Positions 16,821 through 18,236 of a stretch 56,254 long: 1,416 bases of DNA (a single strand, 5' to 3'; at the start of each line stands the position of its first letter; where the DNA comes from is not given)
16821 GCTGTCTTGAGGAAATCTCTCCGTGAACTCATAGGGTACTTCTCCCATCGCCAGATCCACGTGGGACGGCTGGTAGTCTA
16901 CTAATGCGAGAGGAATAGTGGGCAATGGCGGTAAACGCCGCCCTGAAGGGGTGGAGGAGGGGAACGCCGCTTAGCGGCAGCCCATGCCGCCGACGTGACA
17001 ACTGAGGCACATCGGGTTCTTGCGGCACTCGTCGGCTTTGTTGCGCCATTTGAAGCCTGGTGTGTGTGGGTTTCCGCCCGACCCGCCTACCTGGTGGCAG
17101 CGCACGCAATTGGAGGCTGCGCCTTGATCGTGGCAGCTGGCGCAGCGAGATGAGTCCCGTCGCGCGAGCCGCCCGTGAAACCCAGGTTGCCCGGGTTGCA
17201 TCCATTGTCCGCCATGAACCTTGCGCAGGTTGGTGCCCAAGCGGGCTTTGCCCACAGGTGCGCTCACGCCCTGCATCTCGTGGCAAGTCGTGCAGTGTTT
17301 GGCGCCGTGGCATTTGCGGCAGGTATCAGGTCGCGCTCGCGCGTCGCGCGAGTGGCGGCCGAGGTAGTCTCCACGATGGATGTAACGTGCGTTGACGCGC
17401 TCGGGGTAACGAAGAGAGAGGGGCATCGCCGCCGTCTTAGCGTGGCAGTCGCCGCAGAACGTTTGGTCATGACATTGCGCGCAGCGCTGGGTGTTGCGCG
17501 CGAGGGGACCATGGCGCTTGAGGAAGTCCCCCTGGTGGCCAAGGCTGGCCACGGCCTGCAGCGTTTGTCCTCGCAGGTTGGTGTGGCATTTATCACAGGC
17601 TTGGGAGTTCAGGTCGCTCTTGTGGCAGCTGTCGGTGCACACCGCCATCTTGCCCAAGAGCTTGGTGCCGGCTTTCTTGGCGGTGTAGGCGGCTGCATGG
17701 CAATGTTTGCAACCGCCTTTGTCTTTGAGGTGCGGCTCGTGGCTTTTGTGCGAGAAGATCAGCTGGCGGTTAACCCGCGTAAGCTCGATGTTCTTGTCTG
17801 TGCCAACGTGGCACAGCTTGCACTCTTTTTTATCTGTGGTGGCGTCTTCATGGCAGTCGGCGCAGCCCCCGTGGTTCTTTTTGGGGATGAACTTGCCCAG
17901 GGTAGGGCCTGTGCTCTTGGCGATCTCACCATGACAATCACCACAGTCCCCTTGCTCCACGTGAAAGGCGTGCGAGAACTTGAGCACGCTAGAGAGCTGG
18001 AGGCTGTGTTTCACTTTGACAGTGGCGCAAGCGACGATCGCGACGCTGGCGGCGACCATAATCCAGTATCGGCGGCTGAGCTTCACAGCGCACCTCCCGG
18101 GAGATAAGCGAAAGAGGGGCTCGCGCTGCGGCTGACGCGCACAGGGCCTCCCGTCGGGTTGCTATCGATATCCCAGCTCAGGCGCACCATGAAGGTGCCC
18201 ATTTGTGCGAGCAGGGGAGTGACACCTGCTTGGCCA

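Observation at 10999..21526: Same-strand block encoding all parts of a candidate inner-membrane-to-cell-surface electron conduit (35 haem motifs in three proteins, a beta-barrel and an FeS/NrfD quinol module)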

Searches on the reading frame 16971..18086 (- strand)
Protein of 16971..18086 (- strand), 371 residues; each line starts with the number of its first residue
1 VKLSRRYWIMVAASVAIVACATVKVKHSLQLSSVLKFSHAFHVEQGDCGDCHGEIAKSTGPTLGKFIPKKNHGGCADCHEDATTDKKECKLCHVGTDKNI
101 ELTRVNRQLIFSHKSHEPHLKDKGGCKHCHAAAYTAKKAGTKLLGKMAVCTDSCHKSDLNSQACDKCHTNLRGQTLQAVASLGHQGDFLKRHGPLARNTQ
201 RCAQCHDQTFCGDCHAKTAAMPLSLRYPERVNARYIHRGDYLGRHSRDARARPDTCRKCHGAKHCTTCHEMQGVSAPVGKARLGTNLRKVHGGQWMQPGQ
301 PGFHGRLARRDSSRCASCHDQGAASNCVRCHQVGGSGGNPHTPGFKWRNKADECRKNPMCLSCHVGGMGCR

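Call 4: search_protein_families(library=pfam, proteins=[window:16971-18086:-], max_evalue=0.01)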
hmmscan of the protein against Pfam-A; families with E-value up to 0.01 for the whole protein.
window:16971-18086:- (371 aa): 2 families
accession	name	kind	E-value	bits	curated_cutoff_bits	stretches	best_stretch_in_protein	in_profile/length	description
PF14522.11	Cytochrome_C7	-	1.8e-14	53.8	24.8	1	36-93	2-66/67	Cytochrome c7 and related cytochrome c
PF22113.1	Mtrc-MtrF_II-IV_dom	-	1.6e-07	31.4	30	1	43-209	4-166/176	Outer membrane cytochrome MtrC/MtrF-like, domains II/IV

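Call 5: search_protein_families(library=ncbifam, proteins=[window:16971-18086:-], max_evalue=0.01)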
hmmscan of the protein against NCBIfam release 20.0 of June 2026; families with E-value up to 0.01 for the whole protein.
window:16971-18086:- (371 aa): 1 family
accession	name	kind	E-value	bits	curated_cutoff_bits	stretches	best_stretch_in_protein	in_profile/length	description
TIGR04257.1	nanowire_3heme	domain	1.4e-05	25.2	40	1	31-93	9-74/75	c(7)-type cytochrome triheme domain-containing protein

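Call 53: search_solved_structures(query=window:16971-18086:-, max_evalue=0.01)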
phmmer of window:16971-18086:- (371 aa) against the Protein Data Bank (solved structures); distinct sequences matched with E-value up to 0.01: 2.
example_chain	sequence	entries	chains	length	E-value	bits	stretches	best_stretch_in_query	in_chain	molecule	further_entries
6btm_A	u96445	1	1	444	1.1e-05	28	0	92-157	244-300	Alternative Complex III subunit A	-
6f0k_A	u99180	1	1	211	0.00014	24.4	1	36-132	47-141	Cytochrome c family protein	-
